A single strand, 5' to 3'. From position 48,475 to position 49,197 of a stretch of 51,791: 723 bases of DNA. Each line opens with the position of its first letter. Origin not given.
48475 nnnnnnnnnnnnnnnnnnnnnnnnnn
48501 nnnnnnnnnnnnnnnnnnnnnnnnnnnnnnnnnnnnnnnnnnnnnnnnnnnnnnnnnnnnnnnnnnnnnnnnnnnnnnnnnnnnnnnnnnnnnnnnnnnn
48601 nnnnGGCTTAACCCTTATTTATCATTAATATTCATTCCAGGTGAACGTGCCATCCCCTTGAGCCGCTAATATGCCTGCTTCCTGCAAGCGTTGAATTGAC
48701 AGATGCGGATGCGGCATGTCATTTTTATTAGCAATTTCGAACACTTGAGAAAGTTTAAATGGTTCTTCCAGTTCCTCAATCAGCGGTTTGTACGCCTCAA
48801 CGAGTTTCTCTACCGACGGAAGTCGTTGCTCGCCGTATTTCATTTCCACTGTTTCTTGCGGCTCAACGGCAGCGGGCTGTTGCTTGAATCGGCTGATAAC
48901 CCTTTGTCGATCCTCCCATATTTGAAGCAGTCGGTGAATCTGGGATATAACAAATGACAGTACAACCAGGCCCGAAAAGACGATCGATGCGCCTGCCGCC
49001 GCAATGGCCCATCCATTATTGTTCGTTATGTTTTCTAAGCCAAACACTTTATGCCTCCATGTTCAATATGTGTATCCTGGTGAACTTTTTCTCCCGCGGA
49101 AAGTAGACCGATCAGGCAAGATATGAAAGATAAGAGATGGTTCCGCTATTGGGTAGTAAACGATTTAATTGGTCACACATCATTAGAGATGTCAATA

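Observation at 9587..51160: Intergenic hairpin elements share one architecture but use different 7-10-nt words at different loci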

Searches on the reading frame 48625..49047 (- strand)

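Call 13: search_protein_families(library=pfam, proteins=[window:48625-49047:-])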
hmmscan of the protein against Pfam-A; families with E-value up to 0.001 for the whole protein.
window:48625-49047:- (140 aa): 1 family
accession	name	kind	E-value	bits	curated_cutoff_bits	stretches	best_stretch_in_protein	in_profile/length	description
PF04277.18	OAD_gamma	-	8.5e-05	23.6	27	1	11-64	2-55/76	Oxaloacetate decarboxylase, gamma chain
